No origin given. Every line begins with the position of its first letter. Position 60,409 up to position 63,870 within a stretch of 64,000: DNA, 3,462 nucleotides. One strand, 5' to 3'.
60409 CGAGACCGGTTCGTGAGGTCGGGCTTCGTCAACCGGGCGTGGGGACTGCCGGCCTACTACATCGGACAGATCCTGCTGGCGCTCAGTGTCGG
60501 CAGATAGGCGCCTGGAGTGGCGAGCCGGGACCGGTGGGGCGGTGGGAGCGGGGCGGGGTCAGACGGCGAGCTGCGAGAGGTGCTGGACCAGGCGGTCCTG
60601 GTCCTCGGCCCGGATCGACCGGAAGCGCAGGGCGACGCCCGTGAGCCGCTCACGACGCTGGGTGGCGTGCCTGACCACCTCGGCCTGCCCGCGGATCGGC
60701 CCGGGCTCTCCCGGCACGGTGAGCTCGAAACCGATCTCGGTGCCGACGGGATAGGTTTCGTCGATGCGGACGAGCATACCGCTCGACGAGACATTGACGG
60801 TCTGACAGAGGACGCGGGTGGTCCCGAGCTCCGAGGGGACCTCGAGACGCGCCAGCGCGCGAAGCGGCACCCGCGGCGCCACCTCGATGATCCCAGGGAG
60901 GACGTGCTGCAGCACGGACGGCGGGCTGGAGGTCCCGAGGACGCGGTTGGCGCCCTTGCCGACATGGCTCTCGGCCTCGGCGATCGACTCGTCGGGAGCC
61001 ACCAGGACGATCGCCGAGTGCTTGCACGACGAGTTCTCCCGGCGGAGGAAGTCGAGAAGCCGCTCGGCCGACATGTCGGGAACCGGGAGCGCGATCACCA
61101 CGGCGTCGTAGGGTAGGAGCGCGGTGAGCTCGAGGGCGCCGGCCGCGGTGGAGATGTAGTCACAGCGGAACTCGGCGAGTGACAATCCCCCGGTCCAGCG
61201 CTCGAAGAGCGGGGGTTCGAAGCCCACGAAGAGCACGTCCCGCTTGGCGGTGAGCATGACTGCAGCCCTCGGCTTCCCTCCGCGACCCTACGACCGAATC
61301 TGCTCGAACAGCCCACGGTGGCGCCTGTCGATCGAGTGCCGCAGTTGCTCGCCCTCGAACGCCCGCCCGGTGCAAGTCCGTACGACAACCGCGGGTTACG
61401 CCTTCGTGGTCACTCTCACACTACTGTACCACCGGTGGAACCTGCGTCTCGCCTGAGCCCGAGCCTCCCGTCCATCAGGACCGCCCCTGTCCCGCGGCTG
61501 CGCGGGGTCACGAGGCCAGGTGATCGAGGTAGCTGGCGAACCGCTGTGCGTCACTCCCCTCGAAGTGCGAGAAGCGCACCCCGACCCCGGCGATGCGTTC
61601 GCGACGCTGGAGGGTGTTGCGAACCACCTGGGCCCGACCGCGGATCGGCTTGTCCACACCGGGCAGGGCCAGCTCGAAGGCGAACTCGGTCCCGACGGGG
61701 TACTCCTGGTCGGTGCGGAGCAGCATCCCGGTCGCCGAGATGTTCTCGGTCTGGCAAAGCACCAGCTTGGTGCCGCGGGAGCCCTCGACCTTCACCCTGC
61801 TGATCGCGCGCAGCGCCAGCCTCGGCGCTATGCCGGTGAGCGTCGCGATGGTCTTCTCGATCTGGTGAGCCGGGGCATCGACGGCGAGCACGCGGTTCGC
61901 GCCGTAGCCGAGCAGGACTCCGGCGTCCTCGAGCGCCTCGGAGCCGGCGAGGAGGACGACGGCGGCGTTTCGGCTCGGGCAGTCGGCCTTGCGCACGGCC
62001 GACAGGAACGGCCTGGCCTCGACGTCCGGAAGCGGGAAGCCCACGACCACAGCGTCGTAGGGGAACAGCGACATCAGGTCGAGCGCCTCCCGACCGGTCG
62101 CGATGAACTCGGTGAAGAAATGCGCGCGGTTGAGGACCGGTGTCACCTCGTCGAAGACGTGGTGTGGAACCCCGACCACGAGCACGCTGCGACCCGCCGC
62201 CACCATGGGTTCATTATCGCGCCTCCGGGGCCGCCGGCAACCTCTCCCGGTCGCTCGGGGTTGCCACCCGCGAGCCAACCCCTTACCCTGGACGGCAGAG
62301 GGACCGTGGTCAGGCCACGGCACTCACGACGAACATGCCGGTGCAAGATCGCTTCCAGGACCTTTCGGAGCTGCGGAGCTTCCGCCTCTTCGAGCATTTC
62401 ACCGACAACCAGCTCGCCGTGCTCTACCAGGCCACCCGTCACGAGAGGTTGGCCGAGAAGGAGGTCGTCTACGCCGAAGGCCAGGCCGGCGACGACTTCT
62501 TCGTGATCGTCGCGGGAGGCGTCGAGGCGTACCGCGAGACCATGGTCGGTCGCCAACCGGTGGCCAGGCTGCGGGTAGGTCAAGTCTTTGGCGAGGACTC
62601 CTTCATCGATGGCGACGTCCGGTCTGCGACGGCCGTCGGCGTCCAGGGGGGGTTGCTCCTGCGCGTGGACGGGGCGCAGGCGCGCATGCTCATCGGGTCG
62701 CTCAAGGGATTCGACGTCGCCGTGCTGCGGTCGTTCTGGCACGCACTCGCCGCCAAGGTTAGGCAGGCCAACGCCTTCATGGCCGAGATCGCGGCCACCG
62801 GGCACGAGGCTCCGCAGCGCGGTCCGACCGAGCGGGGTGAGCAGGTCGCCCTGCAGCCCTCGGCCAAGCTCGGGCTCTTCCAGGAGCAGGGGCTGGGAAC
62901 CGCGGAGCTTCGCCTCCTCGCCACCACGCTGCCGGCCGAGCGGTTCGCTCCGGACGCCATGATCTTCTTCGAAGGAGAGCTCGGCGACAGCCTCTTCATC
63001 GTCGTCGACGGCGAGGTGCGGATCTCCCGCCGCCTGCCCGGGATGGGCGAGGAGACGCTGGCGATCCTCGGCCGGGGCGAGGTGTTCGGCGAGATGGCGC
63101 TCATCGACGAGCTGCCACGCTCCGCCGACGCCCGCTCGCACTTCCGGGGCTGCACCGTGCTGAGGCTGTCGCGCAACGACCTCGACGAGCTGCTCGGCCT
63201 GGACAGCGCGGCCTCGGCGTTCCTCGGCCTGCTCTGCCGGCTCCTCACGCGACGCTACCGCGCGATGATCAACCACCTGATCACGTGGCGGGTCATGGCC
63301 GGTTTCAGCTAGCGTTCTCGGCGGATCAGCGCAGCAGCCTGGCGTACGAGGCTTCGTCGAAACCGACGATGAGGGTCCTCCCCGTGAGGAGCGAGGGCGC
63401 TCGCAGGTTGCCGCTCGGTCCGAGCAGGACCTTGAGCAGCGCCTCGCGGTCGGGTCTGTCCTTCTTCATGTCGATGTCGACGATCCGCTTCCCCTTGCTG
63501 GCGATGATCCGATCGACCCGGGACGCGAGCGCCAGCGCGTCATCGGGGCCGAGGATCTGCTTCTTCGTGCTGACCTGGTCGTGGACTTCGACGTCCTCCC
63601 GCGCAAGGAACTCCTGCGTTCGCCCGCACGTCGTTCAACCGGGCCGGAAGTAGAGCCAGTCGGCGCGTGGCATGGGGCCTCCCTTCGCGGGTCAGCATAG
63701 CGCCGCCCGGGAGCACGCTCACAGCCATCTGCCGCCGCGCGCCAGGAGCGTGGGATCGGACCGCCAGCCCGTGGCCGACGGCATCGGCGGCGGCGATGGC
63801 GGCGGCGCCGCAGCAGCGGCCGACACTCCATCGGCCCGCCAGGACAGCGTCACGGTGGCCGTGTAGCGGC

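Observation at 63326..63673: In-frame UGA replacing the first Cys of a CxxC redox motif in an ArsC/Spx-family ORF, with a downstream hairpin: candidate selenoprotein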

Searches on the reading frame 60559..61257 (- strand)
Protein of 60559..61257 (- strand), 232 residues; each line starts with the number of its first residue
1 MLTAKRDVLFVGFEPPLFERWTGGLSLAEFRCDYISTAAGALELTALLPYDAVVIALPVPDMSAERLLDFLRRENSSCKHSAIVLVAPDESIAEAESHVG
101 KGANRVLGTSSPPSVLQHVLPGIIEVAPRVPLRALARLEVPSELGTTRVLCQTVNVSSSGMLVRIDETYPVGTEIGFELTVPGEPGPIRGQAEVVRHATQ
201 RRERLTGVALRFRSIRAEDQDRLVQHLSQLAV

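Call 42: find_encoding_contigs(protein=window:60559-61257:-, flank=10000, max_places=4)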
Protein window:60559-61257:- (232 aa): 1 contig read that carries it; 1 place shown.
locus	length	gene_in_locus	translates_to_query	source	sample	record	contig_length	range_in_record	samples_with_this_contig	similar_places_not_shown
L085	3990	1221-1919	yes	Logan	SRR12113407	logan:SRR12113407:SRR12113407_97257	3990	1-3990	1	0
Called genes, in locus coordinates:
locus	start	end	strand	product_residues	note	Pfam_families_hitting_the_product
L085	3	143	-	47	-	?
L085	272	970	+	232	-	PF07238:PilZ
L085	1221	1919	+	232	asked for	PF07238:PilZ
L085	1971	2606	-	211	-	PF07947:YhhN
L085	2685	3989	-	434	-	?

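Call 53: list_cluster_members(proteins=[P0029, P0007, P0002, window:60559-61257:-])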
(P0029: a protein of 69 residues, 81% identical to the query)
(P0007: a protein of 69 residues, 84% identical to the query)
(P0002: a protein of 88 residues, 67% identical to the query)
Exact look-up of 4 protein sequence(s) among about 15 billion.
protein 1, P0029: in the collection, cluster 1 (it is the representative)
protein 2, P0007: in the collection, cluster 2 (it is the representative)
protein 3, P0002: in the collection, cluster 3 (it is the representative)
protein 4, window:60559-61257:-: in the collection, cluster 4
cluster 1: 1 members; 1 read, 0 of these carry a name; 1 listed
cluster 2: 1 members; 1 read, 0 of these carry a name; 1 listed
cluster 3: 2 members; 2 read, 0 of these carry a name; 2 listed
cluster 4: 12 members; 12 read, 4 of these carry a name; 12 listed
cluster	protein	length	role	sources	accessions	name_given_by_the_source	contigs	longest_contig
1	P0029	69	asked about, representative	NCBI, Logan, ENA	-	-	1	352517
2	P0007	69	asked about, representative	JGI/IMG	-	-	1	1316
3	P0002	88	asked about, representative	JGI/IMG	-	-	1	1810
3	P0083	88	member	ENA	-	-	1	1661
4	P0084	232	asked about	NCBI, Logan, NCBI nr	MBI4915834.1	MAG: PilZ domain-containing protein [Acidobacteria bacterium] | PilZ domain-containing protein [Acidobacteriota bacterium]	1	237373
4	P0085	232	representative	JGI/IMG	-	hypothetical protein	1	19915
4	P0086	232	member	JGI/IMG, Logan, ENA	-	CheY-like chemotaxis protein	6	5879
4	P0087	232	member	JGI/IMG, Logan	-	CheY-like chemotaxis protein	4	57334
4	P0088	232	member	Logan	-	-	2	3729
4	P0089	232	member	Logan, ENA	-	-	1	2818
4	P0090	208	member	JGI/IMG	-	-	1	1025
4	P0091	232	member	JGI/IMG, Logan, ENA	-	-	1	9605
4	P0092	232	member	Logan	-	-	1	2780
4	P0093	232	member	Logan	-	-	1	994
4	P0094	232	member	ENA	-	-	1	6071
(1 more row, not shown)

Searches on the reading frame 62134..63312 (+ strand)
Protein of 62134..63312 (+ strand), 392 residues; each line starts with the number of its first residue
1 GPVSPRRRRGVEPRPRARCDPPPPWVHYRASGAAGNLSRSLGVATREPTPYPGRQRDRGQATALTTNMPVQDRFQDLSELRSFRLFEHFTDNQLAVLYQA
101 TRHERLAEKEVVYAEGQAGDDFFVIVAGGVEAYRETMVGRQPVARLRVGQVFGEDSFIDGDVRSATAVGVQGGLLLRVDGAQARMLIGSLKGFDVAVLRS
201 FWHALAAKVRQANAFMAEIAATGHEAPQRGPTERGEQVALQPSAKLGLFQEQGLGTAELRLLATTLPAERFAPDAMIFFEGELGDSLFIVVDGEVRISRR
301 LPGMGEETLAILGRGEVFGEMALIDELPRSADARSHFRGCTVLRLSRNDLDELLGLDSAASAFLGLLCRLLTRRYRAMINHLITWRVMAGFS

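Call 45: search_protein_families(library=ncbifam, proteins=[window:62134-63312:+], max_evalue=0.00001)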
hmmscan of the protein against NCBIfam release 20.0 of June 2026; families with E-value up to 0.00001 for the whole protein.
window:62134-63312:+ (392 aa): 6 families
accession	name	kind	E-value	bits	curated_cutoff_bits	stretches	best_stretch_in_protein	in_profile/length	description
TIGR03896.1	cyc_nuc_ocin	subfamily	4.3e-19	69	161.05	2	272-380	167-275/317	bacteriocin-type transport-associated protein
NF041163.2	encap_f2b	equivalog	1.5e-15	57.3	400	2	251-356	79-185/450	family 2B encapsulin nanocompartment shell protein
NF006901.0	PRK09392.1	equivalog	7.5e-13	48.3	211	1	75-214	4-143/236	transcriptional activator FtrB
NF058543.1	ActPatMycb56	equivalog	1.7e-10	40.3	460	0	253-332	6-84/317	acetyltransferase Pat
NF008732.0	PRK11753.1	equivalog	1.6e-08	34.3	266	0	267-375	24-129/214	cAMP-activated global transcriptional regulator CRP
NF050806.1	TransRegFixKCaul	equivalog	1.7e-07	30.7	300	0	91-155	13-78/215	transcriptional regulator FixK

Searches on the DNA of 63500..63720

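Call 27: search_rna_families(source=window, start=63500, end=63720, threshold=evalue, max_evalue=10)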
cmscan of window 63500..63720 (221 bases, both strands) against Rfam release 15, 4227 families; matches with E-value up to 10: 4.
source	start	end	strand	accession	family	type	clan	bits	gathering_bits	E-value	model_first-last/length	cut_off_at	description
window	63597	63628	+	RF03544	Flavi_ISFV_repeat_Ra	Cis-reg;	CL00131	16.8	41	1.3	1-58/58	no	Insect-Specific Flavivirus 3' UTR repeats Ra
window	63517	63547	-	RF03425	mir-1292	Gene; miRNA;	-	15.3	90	5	1-66/66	no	mir-1292 microRNA precursor family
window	63645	63686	-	RF01804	Lambda_thermo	Cis-reg; thermoregulator;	-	11.3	50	8.4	1-59/59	no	Lambda phage CIII thermoregulator element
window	63503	63525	+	RF01124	sR36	Gene; snRNA; snoRNA; CD-box;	-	8.2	55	9.4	33-55/55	no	Small nucleolar RNA sR36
